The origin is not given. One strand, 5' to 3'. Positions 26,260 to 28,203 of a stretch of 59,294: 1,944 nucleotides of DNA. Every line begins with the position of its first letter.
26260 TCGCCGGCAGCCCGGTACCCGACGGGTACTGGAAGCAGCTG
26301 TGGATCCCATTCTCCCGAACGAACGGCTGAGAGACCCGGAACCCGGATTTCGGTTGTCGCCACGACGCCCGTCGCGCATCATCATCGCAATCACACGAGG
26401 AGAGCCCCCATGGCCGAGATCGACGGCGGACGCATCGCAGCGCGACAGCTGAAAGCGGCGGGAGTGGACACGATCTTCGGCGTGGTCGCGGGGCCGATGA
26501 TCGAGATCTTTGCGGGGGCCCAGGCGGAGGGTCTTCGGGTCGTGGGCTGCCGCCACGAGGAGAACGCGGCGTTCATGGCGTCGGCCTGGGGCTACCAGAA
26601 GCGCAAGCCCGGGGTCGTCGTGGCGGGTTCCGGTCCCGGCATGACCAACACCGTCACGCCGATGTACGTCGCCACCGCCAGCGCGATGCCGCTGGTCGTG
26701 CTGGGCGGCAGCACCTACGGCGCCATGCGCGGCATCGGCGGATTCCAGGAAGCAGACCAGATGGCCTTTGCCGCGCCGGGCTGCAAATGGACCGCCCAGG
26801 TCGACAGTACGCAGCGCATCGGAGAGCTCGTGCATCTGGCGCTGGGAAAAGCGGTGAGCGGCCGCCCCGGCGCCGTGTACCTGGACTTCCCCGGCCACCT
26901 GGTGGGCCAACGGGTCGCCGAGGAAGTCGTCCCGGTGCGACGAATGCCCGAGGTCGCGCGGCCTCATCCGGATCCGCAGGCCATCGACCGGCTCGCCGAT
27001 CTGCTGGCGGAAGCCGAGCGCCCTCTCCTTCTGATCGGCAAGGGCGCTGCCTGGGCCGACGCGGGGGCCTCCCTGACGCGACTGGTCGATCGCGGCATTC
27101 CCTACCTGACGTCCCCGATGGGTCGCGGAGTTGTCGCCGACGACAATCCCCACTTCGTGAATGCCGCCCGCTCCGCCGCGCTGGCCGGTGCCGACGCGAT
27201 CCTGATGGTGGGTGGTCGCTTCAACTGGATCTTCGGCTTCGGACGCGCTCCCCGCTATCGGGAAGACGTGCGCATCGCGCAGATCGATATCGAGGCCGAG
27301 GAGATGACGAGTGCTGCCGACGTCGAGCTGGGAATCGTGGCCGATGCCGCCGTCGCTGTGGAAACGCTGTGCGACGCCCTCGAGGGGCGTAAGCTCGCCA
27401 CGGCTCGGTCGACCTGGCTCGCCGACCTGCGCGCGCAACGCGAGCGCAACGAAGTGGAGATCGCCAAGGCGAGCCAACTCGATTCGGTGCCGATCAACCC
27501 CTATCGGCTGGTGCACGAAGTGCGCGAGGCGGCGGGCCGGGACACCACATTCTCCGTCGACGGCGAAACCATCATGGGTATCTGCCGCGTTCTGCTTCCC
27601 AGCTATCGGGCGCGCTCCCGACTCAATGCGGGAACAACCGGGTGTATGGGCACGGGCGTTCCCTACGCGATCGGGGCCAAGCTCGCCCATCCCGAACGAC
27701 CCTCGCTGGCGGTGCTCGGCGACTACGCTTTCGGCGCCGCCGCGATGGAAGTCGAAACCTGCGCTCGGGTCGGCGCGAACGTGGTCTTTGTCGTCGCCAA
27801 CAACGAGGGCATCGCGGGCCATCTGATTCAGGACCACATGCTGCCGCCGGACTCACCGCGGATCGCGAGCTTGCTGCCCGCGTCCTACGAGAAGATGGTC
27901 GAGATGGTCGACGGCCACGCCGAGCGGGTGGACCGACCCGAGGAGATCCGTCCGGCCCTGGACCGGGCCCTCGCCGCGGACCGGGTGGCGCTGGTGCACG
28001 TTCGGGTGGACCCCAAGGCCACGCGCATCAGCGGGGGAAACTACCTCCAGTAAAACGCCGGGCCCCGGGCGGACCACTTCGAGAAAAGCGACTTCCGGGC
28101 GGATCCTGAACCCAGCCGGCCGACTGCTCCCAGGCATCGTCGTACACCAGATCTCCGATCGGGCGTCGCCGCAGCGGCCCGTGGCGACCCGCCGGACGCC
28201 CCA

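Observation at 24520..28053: CarF/PEDS1-type desaturase + FA-hydroxylase-superfamily enzyme + HACL/OXC-type ThDP lyase in one co-directional block: candidate undescribed ether-lipid / 2-hydroxy-lipid remodelling operon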

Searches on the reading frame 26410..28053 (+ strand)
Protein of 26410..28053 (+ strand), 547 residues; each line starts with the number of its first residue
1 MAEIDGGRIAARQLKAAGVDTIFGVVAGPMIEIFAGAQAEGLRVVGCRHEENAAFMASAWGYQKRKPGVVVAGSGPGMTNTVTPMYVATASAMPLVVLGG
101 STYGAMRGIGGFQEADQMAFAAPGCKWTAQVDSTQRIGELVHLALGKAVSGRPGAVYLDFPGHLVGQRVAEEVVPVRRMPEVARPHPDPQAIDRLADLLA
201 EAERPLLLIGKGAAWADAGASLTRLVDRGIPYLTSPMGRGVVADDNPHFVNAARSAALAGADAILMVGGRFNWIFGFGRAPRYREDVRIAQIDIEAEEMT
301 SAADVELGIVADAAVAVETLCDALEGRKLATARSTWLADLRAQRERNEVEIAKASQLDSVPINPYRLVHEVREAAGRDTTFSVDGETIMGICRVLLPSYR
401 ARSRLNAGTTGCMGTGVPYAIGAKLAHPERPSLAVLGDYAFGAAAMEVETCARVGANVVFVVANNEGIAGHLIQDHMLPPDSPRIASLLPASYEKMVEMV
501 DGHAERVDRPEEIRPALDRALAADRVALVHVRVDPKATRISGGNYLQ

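Call 3: search_protein_families(library=pfam, proteins=[window:26410-28053:+], max_evalue=0.01)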
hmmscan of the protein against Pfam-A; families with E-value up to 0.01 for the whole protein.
window:26410-28053:+ (547 aa): 3 families
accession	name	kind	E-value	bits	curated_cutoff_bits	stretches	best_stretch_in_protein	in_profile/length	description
PF02776.23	TPP_enzyme_N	-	1.8e-29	102.4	26.8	1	5-119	2-118/119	Thiamine pyrophosphate enzyme, N-terminal TPP binding domain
PF00205.28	TPP_enzyme_M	-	8.2e-29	100.5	30.4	1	192-320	1-137/137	Thiamine pyrophosphate enzyme, central domain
PF02775.26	TPP_enzyme_C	-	6.9e-25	88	21.9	1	396-531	13-151/151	Thiamine pyrophosphate enzyme, C-terminal TPP binding domain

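Call 4: search_protein_families(library=ncbifam, proteins=[window:26410-28053:+], max_evalue=0.01)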
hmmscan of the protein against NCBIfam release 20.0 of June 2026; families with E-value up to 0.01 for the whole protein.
window:26410-28053:+ (547 aa): 52 families (the best 25 are shown)
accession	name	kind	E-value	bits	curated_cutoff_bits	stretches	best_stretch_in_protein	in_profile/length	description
NF006721.0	PRK09259.1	equivalog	4.7e-118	395.3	557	1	4-542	15-559/574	oxalyl-CoA decarboxylase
TIGR03254.1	oxalate_oxc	equivalog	1.3e-110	370.7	739.4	1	4-542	3-546/554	oxalyl-CoA decarboxylase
NF004516.0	PRK05858.1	equivalog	3.2e-95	319.7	587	1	3-537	10-539/548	acetolactate synthase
NF058623.1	HdaclCoAlyACT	equivalog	4.7e-83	279.7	600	1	9-537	15-544/575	2-hydroxyacyl-CoA lyase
TIGR00118.1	acolac_lg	equivalog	2.5e-75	254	538.35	1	5-536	2-537/557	biosynthetic-type acetolactate synthase large subunit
NF006052.0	PRK08199.1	subfamily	3.3e-73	246.9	539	1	3-538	7-542/559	thiamine pyrophosphate protein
NF006187.0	PRK08322.1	equivalog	2.2e-72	244.2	509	1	11-534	9-529/548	acetolactate synthase large subunit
NF006122.0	PRK08266.1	subfamily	1.5e-71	241.5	571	1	2-534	2-525/543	hypothetical protein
NF006378.0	PRK08617.1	equivalog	2.7e-69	234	510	1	6-535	10-540/556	acetolactate synthase AlsS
NF004919.0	PRK06276.1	equivalog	1.1e-68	232.1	866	1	6-537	3-542/582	acetolactate synthase large subunit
NF004772.0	PRK06112.1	subfamily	2.1e-66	224.5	673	1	8-537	18-563/578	acetolactate synthase catalytic subunit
TIGR02418.1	acolac_catab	equivalog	4.4e-64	216.9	551.1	1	9-535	4-531/539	acetolactate synthase AlsS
NF005712.0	PRK07524.1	subfamily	7.5e-62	209.5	500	1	7-534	6-530/536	5-guanidino-2-oxopentanoate decarboxylase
NF006016.1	PRK08155.1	equivalog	3.5e-61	207.3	870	1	5-536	4-535/554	acetolactate synthase large subunit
NF005713.0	PRK07525.1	subfamily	1.1e-60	205.7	620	1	13-524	15-549/592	sulfoacetaldehyde acetyltransferase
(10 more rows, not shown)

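Call 17: search_solved_structures(query=window:26410-28053:+, max_evalue=1e-30, show_alignments=2)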
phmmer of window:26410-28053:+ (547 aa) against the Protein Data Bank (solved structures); distinct sequences matched with E-value up to 1e-30: 62 (the best 60 are shown).
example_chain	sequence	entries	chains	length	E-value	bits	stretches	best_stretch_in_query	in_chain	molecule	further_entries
8vzj_A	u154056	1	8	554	3.2e-114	386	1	1-536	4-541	Oxalyl-CoA decarboxylase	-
8vzd_A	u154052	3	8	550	4.9e-114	385.3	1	1-539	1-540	2-Hydroxyacyl-CoA Lyase/Synthase TbHACS | Oxalyl-CoA decarboxylase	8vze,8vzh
6xn8_A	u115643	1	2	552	7.8e-101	341.8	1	2-539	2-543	2-hydroxyacyl-CoA lyase 1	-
8vzc_A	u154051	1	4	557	7.3e-99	335.3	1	3-539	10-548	Oxalyl-CoA decarboxylase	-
8vzf_A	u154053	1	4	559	7.4e-99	335.3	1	3-539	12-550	2-Hydroxyacyl-CoA Lyase/Synthase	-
8vza_A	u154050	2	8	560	7.4e-99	335.3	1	3-539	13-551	2-Hydroxyacyl-CoA lyase/Synthase | Oxalyl-CoA decarboxylase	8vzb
8vzk_A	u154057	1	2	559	2.3e-96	327.1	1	2-539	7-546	Oxalyl-CoA decarboxylase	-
8vzi_A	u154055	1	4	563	1.8e-90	307.6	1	3-536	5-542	2-hydroxyacyl-CoA lyase-like protein 1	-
7ayg_A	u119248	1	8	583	7.7e-90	305.5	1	5-542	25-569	Putative oxalyl-CoA decarboxylase (Oxc, yfdU)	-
7b2e_A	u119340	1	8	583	5.4e-89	302.7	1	5-544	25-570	Putative oxalyl-CoA decarboxylase (Oxc, yfdU)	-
2q27_A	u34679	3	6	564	2e-87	297.5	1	4-542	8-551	oxalyl-CoA decarboxylase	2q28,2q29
2c31_A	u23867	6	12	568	1.7e-81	278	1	5-541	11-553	OXALYL-COA DECARBOXYLASE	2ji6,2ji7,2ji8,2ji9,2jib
7pt2_A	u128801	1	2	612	8.1e-58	199.9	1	9-534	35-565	2-hydroxyacyl-CoA lyase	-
7pt3_A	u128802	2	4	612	1e-57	199.5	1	9-534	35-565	2-hydroxyacyl-CoA lyase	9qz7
9qz5_A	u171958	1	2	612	1.1e-57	199.4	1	9-534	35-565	2-hydroxyacyl-CoA lyase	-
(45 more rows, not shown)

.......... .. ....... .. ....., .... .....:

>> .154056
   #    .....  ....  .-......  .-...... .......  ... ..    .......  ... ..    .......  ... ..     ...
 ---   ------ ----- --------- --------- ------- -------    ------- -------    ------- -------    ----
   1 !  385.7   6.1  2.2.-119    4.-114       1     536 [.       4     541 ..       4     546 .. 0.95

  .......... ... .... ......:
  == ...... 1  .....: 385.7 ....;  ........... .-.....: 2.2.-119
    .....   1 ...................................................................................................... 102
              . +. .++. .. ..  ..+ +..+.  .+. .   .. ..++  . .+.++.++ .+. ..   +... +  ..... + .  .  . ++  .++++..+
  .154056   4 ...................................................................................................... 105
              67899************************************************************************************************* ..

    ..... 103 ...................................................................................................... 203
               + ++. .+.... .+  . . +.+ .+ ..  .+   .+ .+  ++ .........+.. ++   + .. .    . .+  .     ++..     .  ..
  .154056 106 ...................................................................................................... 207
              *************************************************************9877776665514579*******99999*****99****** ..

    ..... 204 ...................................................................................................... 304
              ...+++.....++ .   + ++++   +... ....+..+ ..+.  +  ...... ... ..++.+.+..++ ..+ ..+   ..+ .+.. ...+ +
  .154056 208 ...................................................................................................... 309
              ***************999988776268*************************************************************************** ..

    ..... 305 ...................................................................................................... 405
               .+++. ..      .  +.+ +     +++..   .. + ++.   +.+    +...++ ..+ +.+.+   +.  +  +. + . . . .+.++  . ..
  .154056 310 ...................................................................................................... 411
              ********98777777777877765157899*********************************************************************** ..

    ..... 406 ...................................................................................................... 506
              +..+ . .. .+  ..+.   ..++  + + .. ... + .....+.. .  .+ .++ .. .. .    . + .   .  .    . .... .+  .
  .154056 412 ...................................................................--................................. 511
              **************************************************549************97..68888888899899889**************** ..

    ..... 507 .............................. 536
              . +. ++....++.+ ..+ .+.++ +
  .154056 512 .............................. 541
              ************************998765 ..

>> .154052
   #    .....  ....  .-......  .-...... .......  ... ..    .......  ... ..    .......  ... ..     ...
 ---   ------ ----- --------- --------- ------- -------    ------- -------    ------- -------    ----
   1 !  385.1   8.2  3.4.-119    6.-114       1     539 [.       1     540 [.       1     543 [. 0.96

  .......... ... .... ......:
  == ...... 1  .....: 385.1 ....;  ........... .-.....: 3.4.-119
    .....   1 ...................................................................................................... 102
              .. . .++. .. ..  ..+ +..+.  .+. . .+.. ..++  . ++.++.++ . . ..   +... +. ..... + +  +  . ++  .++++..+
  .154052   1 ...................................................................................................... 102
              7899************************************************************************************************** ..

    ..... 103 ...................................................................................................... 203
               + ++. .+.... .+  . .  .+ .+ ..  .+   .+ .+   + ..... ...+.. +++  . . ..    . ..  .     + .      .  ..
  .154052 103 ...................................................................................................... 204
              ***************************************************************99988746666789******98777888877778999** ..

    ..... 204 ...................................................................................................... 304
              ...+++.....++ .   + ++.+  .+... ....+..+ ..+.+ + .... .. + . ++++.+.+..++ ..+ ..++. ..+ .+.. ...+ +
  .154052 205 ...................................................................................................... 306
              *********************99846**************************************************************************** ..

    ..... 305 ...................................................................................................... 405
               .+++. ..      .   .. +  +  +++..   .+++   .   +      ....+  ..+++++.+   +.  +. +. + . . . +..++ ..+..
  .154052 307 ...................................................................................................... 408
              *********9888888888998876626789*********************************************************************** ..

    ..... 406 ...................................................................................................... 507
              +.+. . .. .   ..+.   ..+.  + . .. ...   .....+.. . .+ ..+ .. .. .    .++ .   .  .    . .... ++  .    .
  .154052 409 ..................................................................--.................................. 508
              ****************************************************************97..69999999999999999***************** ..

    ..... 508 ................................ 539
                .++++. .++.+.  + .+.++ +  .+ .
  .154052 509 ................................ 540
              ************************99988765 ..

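Call 31: find_encoding_contigs(protein=window:26410-28053:+, flank=10000, max_places=6)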
Protein window:26410-28053:+ (547 aa): no gene with exactly this product is on record in the collection.

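Call 32: find_homologous_proteins(query=window:26410-28053:+, max_evalue=1e-20)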
Query window:26410-28053:+ (547 aa): 1375 proteins with E <= 1e-20 among 8000 candidates; the best 120 are listed.
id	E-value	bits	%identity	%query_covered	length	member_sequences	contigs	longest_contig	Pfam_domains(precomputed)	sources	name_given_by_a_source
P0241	0.0e+0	1175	97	100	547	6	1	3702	PF02775.27,PF02776.24,PF00205.29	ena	-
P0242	0.0e+0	1137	94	100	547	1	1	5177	PF02775.27,PF02776.24,PF00205.29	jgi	-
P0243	0.0e+0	1133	93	100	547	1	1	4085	PF02775.27,PF02776.24,PF00205.29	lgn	-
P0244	0.0e+0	1131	93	100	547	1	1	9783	PF02775.27,PF02776.24,PF00205.29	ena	-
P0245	0.0e+0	1131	93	100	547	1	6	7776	PF02775.27,PF02776.24,PF00205.29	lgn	-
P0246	0.0e+0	1130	93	100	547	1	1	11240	PF02775.27,PF02776.24,PF00205.29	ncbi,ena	-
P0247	0.0e+0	1128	93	100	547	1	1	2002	PF02775.27,PF02776.24,PF00205.29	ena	-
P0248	0.0e+0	1024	83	100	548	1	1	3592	PF02775.27,PF02776.24,PF00205.29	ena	-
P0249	0.0e+0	1021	84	100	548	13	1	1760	PF02775.27,PF02776.24,PF00205.29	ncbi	-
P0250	0.0e+0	1020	83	100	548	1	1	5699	PF02775.27,PF02776.24,PF00205.29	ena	-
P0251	0.0e+0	1016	93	90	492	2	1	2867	PF02775.27,PF02776.24,PF00205.29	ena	-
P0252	0.0e+0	1014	83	100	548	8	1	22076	PF02775.27,PF02776.24,PF00205.29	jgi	jgi:thiamine pyrophosphate-dependent acetolactate synthase large subunit-like protein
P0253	8.6e-293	990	82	100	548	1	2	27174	PF02775.27,PF02776.24,PF00205.29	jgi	jgi:thiamine pyrophosphate-dependent acetolactate synthase large subunit-like protein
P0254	4.0e-290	981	79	100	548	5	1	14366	PF02775.27,PF02776.24,PF00205.29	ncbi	-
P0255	4.1e-290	981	81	100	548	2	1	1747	PF02775.27,PF02776.24,PF00205.29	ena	-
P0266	5.9e-280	948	76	100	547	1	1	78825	PF02775.27,PF02776.24,PF00205.29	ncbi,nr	ncbi:MAG: thiamine pyrophosphate-binding protein [Myxococcota bacterium]|nr:thiamine pyrophosphate-b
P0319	1.4e-270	917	77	100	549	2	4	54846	PF02775.27,PF02776.24,PF00205.29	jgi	jgi:2-hydroxyacyl-CoA lyase 1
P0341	9.5e-267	904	74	100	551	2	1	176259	PF02775.27,PF02776.24,PF00205.29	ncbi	-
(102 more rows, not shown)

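Call 33: find_encoding_contigs(protein=P0246, flank=10000, max_places=3)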
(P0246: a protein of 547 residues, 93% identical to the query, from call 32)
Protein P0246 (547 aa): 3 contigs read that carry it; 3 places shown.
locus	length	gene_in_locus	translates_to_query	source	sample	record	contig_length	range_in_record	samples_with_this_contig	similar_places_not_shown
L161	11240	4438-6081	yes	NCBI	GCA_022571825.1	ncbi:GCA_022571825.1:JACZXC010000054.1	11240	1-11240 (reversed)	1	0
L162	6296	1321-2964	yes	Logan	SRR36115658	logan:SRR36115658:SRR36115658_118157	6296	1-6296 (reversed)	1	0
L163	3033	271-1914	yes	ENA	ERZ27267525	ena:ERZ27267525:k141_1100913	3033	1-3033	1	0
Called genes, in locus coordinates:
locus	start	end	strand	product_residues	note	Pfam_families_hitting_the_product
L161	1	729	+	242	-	?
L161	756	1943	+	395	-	PF02771:Acyl-CoA_dh_N, PF02770:Acyl-CoA_dh_M, PF00441:Acyl-CoA_dh_1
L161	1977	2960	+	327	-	PF02771:Acyl-CoA_dh_N, PF00441:Acyl-CoA_dh_1, PF08028:Acyl-CoA_dh_2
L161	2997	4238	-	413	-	PF04909:Amidohydro_2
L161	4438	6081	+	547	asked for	PF02776:TPP_enzyme_N, PF00205:TPP_enzyme_M, PF02775:TPP_enzyme_C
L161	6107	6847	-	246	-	PF00881:Nitroreductase, PF14512:TM1586_NiRdase (faint)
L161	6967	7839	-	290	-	PF07589:PEP_exosort_dom (weak)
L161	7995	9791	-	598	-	PF13424:TPR_12 (faint), PF13428:TPR_14 (faint), PF13176:TPR_7 (faint), PF13414:TPR_11 (weak), PF13432:TPR_16 (weak), PF14559:TPR_19 (weak), PF13432:TPR_16 (weak), PF07719:TPR_2 (weak), +5 more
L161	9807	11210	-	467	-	PF07969:Amidohydro_3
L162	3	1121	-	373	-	?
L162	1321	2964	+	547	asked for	PF02776:TPP_enzyme_N, PF00205:TPP_enzyme_M, PF02775:TPP_enzyme_C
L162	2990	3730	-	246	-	PF00881:Nitroreductase, PF14512:TM1586_NiRdase (faint)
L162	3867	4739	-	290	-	-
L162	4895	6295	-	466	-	?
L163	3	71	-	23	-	?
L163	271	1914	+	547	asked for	PF02776:TPP_enzyme_N, PF00205:TPP_enzyme_M, PF02775:TPP_enzyme_C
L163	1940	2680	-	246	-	PF00881:Nitroreductase, PF14512:TM1586_NiRdase (faint)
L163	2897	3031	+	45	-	?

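Call 34: find_encoding_contigs(protein=P0244, flank=10000, max_places=3)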
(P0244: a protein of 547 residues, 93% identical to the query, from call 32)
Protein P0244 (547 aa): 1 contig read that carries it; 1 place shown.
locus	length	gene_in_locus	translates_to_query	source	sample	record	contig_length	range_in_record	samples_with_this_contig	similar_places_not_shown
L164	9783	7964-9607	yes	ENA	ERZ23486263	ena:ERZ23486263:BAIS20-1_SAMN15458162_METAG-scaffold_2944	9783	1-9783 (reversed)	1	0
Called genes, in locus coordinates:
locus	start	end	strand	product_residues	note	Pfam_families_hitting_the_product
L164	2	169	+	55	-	?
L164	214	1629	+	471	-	PF08545:ACP_syn_III (faint), PF08541:ACP_syn_III_C (weak), PF12172:zf-ChsH2 (weak), PF01796:OB_ChsH2_C (weak)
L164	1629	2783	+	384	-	PF00108:Thiolase_N (faint), PF02803:Thiolase_C, PF22691:Thiolase_C_1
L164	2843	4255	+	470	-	PF01425:Amidase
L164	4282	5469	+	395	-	PF02771:Acyl-CoA_dh_N, PF02770:Acyl-CoA_dh_M, PF00441:Acyl-CoA_dh_1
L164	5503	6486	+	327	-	PF02771:Acyl-CoA_dh_N, PF00441:Acyl-CoA_dh_1, PF08028:Acyl-CoA_dh_2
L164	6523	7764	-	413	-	PF04909:Amidohydro_2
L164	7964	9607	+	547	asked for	PF02776:TPP_enzyme_N, PF00205:TPP_enzyme_M, PF02775:TPP_enzyme_C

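Call 35: find_encoding_contigs(protein=P0252, flank=10000, max_places=3)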
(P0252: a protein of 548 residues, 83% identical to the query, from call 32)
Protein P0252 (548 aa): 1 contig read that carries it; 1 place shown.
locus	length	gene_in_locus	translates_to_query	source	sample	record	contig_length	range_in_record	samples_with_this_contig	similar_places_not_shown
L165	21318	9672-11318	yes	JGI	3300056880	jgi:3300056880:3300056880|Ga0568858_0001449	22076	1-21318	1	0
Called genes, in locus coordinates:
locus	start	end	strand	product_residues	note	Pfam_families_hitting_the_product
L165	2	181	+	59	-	?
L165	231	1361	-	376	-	PF02771:Acyl-CoA_dh_N, PF02770:Acyl-CoA_dh_M, PF00441:Acyl-CoA_dh_1, PF08028:Acyl-CoA_dh_2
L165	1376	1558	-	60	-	PF00441:Acyl-CoA_dh_1 (weak)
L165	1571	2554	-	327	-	PF02771:Acyl-CoA_dh_N, PF02770:Acyl-CoA_dh_M, PF00441:Acyl-CoA_dh_1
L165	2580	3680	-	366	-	PF04909:Amidohydro_2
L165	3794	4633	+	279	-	PF00106:adh_short, PF01370:Epimerase (weak), PF08659:KR, PF13561:adh_short_C2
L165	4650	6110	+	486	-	PF00171:Aldedh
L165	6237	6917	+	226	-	PF00378:ECH_1, PF16113:ECH_2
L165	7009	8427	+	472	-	PF08545:ACP_syn_III (faint), PF08541:ACP_syn_III_C, PF12172:zf-ChsH2 (weak)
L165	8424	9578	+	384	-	PF00108:Thiolase_N (faint), PF02803:Thiolase_C, PF22691:Thiolase_C_1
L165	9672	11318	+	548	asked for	PF02776:TPP_enzyme_N, PF00205:TPP_enzyme_M, PF02775:TPP_enzyme_C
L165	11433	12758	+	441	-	PF06965:Na_H_antiport_1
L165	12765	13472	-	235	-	PF00881:Nitroreductase, PF14512:TM1586_NiRdase (faint)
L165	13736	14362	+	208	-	-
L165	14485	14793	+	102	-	PF03573:OprD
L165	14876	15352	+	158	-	-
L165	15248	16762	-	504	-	PF07969:Amidohydro_3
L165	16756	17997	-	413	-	PF02515:CoA_transf_3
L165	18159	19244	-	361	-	PF04909:Amidohydro_2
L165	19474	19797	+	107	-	-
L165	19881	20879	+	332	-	PF00378:ECH_1, PF16113:ECH_2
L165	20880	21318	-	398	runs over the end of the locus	?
